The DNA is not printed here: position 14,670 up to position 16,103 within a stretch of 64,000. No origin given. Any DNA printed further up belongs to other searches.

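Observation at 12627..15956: ParA/MinD ATPase fused to a CBM48 glycogen-binding module, in a GH57 glucan-enzyme cluster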

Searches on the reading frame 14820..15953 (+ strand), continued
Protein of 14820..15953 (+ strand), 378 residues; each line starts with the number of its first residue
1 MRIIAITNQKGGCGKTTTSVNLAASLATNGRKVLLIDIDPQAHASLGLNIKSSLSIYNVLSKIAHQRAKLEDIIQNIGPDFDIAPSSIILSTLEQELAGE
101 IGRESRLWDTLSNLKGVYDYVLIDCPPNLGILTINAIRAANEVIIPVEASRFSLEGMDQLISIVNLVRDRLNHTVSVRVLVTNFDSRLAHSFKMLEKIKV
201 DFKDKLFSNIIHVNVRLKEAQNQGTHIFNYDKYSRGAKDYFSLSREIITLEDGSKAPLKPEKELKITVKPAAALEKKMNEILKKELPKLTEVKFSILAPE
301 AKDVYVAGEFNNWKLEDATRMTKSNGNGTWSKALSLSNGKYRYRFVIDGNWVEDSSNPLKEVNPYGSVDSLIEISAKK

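Call 8: find_encoding_contigs(protein=P0001, flank=10000, max_places=2)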
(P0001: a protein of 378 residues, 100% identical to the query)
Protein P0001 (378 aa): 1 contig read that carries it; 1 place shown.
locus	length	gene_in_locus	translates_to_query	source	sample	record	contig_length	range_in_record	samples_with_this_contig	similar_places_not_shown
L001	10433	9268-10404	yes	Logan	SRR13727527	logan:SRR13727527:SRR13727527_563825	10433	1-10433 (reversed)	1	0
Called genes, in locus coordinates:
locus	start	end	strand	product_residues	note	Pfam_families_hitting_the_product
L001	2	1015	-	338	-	?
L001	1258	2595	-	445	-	PF05598:DUF772, PF01609:DDE_Tnp_1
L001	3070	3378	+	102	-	-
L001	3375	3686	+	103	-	PF05016:ParE_toxin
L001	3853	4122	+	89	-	PF02604:PhdYeFM_antitox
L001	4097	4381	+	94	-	PF05016:ParE_toxin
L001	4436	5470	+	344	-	PF21722:Gly_rich_2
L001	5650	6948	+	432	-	PF13372:Alginate_exp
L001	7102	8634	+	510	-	PF03065:Glyco_hydro_57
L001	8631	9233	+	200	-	-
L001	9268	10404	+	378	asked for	PF00142:Fer4_NifH, PF01656:CbiA, PF02374:ArsA_ATPase (weak), PF06564:CBP_BcsQ, PF10609:ParA, PF13614:AAA_31, PF02922:CBM_48, PF16561:AMPK1_CBM, +1 more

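Call 9: find_encoding_contigs(protein=P0115, flank=10000, max_places=2)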
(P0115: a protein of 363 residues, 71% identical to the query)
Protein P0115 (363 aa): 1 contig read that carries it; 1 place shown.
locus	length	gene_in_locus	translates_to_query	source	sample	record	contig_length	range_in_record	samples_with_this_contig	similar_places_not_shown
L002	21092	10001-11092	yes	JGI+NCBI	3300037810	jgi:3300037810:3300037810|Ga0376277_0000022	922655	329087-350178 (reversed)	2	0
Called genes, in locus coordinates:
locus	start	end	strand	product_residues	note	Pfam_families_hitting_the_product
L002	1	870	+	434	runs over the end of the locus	PF00587:tRNA-synt_2b, PF03129:HGTP_anticodon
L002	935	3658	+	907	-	PF01326:PPDK_N, PF00391:PEP-utilizers, PF02896:PEP-utilizers_C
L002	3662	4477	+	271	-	PF00140:Sigma70_r1_2, PF04542:Sigma70_r2, PF04539:Sigma70_r3, PF04545:Sigma70_r4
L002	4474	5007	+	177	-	PF00156:Pribosyltran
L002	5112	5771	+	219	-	PF01876:RNase_P_p30 (weak), PF02811:PHP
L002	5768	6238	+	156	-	PF27226:AF_1845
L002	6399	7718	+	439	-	PF13372:Alginate_exp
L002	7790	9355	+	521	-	PF03065:Glyco_hydro_57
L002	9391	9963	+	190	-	-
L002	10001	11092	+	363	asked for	PF00142:Fer4_NifH, PF01656:CbiA, PF02374:ArsA_ATPase (weak), PF06564:CBP_BcsQ, PF09140:MipZ, PF10609:ParA, PF13614:AAA_31, PF16561:AMPK1_CBM, +2 more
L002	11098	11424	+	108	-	PF09685:MamF_MmsF (weak)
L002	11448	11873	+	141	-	-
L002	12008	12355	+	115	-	PF02001:DUF134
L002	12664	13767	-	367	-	PF00817:IMS, PF11799:IMS_C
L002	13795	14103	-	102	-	-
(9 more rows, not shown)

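Call 12: search_solved_structures(query=window:14820-15953:+, max_evalue=0.001)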
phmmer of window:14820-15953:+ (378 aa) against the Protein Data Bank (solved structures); distinct sequences matched with E-value up to 0.001: 79 (the best 60 are shown).
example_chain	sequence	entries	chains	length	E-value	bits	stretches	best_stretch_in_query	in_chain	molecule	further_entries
8ray_B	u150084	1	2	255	5.1e-52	180.2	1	2-248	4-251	ParA family protein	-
1wcv_1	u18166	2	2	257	3.3e-39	138.1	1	2-249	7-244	SEGREGATION PROTEIN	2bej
2bek_A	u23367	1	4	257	4.2e-38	134.4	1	2-249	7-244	SEGREGATION PROTEIN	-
6iub_A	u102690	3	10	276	8.1e-37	130.2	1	2-248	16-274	SpoOJ regulator (Soj)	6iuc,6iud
8jmj_A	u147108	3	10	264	8.9e-36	126.8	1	2-248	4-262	SpoOJ regulator (Soj)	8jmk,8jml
4pfs_A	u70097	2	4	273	4.1e-32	114.7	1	2-247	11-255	Cobyrinic Acid a,c-diamide synthase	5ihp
5if9_A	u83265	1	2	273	4.2e-32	114.7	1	2-247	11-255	Cobyrinic Acid a,c-diamide synthase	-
3k9g_A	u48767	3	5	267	6.9e-18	68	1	2-210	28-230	PF-32 protein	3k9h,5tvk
7dut_A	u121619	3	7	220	2.2e-15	59.7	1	3-166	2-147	SOJ protein (Soj)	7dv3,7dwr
1ion_A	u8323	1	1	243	7.9e-15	57.9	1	2-150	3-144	PROBABLE CELL DIVISION INHIBITOR MIND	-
6non_A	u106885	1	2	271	2e-12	50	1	1-167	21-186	Cobyrinic acid ac-diamide synthase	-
6noo_A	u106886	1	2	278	2e-12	50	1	1-167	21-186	Maintenance of carboxysome positioning A protein, MCDA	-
1g3q_A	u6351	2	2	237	2e-12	49.9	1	2-150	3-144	CELL DIVISION INHIBITOR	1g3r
3ez7_A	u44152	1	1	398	2.5e-12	49.7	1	3-169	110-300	Plasmid partition protein A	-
3ez2_A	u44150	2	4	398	3.4e-12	49.2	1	3-169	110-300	Plasmid partition protein A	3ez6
1z0n_A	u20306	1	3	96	2.8e-09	39.6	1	301-375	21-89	5'-AMP-activated protein kinase, beta-1 subunit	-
1z0m_A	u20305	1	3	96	5.1e-09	38.8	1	301-375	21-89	5'-AMP-activated protein kinase, beta-1 subunit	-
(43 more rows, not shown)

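Call 18: find_encoding_contigs(protein=P0010, flank=10000, max_places=1)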
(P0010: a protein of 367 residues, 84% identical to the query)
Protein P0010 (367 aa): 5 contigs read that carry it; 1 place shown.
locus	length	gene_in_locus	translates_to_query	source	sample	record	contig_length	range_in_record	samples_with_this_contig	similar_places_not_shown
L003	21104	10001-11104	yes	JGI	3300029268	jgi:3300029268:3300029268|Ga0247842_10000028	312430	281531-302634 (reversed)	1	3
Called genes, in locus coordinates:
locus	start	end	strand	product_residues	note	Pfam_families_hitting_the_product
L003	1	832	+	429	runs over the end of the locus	PF00587:tRNA-synt_2b, PF03129:HGTP_anticodon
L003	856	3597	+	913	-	PF01326:PPDK_N, PF00391:PEP-utilizers, PF02896:PEP-utilizers_C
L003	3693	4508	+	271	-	PF00140:Sigma70_r1_2, PF04542:Sigma70_r2, PF04539:Sigma70_r3, PF04545:Sigma70_r4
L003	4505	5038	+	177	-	PF00156:Pribosyltran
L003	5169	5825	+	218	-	PF02811:PHP (weak), PF01876:RNase_P_p30 (weak)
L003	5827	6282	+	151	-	-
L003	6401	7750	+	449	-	PF13372:Alginate_exp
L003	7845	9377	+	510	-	PF03065:Glyco_hydro_57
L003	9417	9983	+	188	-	-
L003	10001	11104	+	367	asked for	PF00142:Fer4_NifH, PF01656:CbiA, PF06564:CBP_BcsQ, PF09140:MipZ, PF10609:ParA, PF13614:AAA_31, PF02922:CBM_48, PF16561:AMPK1_CBM, +1 more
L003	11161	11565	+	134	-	-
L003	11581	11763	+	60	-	-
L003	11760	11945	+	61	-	-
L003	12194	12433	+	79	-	PF02001:DUF134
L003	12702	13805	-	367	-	PF00817:IMS, PF11799:IMS_C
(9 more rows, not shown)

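Call 32: search_protein_representatives(protein=window:14820-15953:+)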
Query: 378 residues. Proteins with E-value up to 0.001 (for the whole library): 67255; up to 1e-10: 24912; up to 1e-30: 3671. The best 150 are listed.
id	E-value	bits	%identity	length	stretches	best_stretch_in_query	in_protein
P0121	2.3e-142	490.5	42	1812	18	293-371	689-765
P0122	2.9e-118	411.2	52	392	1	1-375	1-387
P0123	8.0e-95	334.2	60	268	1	1-253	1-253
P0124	2.0e-92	326.3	45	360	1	1-374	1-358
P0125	4.0e-90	318.7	44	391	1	1-373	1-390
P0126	4.5e-90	318.5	46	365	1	1-374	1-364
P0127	3.7e-88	312.2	46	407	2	1-249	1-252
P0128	1.2e-87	310.6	46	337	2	4-250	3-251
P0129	2.6e-87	309.5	47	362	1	1-374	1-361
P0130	2.9e-87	309.3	46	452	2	1-249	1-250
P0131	6.0e-87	308.3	46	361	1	1-374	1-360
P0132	1.7e-85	303.5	45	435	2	1-253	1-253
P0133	6.6e-85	301.5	44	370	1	1-374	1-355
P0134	6.8e-82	291.6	44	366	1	1-374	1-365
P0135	2.5e-81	289.8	59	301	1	1-227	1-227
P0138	9.6e-80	284.6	43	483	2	1-282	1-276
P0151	1.2e-76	274.4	40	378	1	1-375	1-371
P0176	2.8e-71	256.7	40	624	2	1-275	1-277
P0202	8.5e-66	238.7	41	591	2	1-251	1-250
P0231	2.7e-61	223.9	41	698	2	1-249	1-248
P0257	6.9e-57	209.4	35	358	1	1-372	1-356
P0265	2.8e-56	207.4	35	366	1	1-374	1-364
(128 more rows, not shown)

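Call 35: list_cluster_members(proteins=[P0122, P0124, P0127, P0138, P0151, P0176, P0202, P0231, P0257, P0265])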
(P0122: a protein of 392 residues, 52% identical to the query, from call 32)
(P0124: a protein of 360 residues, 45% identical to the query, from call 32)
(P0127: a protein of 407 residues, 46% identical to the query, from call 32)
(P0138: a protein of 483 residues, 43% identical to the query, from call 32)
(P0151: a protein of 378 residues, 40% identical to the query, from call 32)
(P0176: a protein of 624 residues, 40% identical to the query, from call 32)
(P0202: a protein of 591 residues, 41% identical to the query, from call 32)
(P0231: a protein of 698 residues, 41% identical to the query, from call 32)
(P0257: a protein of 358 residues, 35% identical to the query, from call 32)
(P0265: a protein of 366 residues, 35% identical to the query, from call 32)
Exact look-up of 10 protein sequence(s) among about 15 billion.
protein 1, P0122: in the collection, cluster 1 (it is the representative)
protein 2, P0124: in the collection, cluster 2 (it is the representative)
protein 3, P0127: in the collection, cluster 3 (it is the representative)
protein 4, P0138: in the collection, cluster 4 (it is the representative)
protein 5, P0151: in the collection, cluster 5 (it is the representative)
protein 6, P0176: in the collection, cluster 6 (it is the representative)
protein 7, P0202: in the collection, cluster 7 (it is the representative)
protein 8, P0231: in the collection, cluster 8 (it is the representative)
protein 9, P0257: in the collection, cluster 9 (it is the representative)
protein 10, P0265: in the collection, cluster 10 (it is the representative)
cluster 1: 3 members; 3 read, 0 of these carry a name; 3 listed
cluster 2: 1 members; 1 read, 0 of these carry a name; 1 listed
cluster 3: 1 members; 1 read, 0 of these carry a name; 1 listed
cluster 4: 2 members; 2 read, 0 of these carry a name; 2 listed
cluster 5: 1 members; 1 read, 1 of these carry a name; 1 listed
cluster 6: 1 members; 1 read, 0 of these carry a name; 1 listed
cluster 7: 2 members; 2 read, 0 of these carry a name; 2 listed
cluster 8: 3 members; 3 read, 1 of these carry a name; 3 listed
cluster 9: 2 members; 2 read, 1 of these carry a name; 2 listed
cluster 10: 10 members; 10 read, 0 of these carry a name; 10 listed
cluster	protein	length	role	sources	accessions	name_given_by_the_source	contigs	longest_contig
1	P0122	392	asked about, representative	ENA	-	-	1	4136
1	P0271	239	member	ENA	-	-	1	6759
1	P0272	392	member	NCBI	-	-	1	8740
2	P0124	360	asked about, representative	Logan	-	-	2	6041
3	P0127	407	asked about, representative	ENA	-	-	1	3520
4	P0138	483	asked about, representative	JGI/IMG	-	-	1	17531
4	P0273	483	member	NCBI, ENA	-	-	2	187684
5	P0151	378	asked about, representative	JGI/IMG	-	chromosome partitioning protein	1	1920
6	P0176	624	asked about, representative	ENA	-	-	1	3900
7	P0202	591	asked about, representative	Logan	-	-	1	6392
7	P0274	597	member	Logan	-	-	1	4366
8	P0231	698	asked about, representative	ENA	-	-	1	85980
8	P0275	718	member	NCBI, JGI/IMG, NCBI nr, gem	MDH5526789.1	MAG: AAA family ATPase [Nitrospirota bacterium] | AAA family ATPase [Nitrospirota bacterium]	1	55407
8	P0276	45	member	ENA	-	-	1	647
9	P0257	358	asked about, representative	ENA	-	-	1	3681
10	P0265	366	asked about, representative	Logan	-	-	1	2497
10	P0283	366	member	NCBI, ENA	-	-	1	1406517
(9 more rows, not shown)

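Call 36: predict_structure(alignment_id=A1)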
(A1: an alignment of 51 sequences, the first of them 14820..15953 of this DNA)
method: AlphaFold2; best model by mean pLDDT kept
length: 378 residues; sequences in the alignment: 51
mean_pLDDT: 71.7   pTM: 0.60
mean pLDDT of the five models: 71.7, 70.9, 67.2, 67.2, 55.1
residues with pLDDT >= 90: 41; 70-90: 188; 50-70: 87; < 50: 62
segments of 3 or more residues with pLDDT < 50: 56-67, 87-104, 254-271, 281-286
pLDDT, mean of each block of 10 residues (from residue 1): 81 62 85 82 63 48 45 76 64 37 57 84 75 75 81 69 82 85 80 86 87 67 61 63 85 43 31 50 54 90 91 86 85 88 91 87 80 72
secondary structure, 60 per line:
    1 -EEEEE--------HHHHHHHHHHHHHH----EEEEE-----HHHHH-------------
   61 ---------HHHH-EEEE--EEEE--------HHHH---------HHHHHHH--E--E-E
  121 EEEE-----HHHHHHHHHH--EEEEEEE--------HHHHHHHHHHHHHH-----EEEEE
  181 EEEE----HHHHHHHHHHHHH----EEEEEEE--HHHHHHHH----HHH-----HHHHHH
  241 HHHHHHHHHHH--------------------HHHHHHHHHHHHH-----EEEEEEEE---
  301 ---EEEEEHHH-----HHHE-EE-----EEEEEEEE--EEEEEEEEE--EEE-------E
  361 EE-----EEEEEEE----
elements in order: E2-6 H15-28 E33-37 H43-47 H70-73 E75-78 E81-84 H93-96 H106-112 E120-124 H130-139 E142-148 H157-170 E176-184 H189-201 E206-212 H215-222 H235-251 H272-284 E290-297 E304-308 E329-336 E339-347 E350-352 E360-362 E368-374

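Call 37: find_encoding_contigs(protein=P0283, flank=10000, max_places=1)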
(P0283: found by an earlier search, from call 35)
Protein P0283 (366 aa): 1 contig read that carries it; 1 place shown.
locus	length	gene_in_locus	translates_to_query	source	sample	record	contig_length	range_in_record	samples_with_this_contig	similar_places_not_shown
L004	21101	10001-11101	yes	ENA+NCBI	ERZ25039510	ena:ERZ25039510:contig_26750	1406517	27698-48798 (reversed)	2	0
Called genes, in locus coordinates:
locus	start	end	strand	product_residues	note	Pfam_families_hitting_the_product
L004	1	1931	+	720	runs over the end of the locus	PF00862:GT-B_Sucrose_synth, PF13439:Glyco_transf_4, PF13579:Glyco_trans_4_4, PF00534:Glycos_transf_1, PF13692:Glyco_trans_1_4, PF05116:S6PP, PF08282:Hydrolase_3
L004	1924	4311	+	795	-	PF24861:SUS_N, PF24862:SUS_EPBD, PF00862:GT-B_Sucrose_synth, PF00534:Glycos_transf_1, PF13692:Glyco_trans_1_4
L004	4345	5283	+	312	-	PF21088:MS_channel_1st, PF00924:MS_channel_2nd, PF21082:MS_channel_3rd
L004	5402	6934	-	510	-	PF01266:DAO, PF13450:NAD_binding_8 (faint), PF00355:Rieske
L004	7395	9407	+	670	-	PF00580:UvrD-helicase, PF01443:Viral_helicase1 (faint), PF13245:AAA_19, PF13604:AAA_30 (faint), PF13361:UvrD_C, PF13538:UvrD_C_2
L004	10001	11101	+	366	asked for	PF01656:CbiA, PF06564:CBP_BcsQ, PF09140:MipZ (weak), PF10609:ParA, PF13614:AAA_31, PF16561:AMPK1_CBM (weak)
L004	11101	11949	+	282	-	-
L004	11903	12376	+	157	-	-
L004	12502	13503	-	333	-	PF00111:Fer2, PF00970:FAD_binding_6, PF00175:NAD_binding_1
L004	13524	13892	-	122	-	PF01152:Bac_globin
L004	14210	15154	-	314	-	PF13511:DUF4124 (weak), PF01551:Peptidase_M23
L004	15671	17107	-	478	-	PF02934:GatB_N, PF02637:GatB_Yqey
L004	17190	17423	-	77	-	-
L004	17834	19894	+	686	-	PF07715:Plug, PF00593:TonB_dep_Rec_b-barrel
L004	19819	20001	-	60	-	-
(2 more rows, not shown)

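Call 38: find_encoding_contigs(protein=P0231, flank=10000, max_places=1)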
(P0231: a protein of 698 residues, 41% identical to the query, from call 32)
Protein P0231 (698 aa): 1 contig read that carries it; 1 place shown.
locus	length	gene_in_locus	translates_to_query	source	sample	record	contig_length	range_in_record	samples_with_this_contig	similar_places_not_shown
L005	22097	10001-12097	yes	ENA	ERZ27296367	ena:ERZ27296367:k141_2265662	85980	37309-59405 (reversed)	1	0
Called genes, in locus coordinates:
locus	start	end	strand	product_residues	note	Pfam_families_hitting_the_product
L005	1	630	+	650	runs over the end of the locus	-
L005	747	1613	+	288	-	PF17848:Zn_ribbon_ACC, PF01039:Carboxyl_trans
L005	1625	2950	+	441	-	PF08245:Mur_ligase_M (weak), PF02875:Mur_ligase_C, PF27239:FOL3_C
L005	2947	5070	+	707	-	PF19838:LptD_2 (weak), PF04453:LptD (weak)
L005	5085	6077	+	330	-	PF01699:Na_Ca_ex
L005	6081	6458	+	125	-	PF02537:CRCB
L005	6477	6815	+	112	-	PF02641:DUF190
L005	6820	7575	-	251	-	PF04784:DUF547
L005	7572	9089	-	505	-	PF01494:FAD_binding_3 (faint), PF01134:GIDA, PF01266:DAO (faint), PF03486:HI0933_like (faint), PF07992:Pyr_redox_2, PF12831:FAD_oxidored (faint), PF00070:Pyr_redox, PF02852:Pyr_redox_dim, +2 more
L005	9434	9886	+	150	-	PF00376:MerR (weak), PF13411:MerR_1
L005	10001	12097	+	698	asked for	PF01656:CbiA, PF06564:CBP_BcsQ, PF09140:MipZ, PF10609:ParA, PF13614:AAA_31, PF16561:AMPK1_CBM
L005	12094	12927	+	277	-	-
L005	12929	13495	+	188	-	-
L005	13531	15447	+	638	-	PF01541:GIY-YIG, PF27096:UvrC_M, PF02151:UVR, PF22920:UvrC_RNaseH, PF08459:UvrC_RNaseH_dom, PF14520:HHH_5 (weak)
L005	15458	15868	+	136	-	PF00903:Glyoxalase, PF18029:Glyoxalase_6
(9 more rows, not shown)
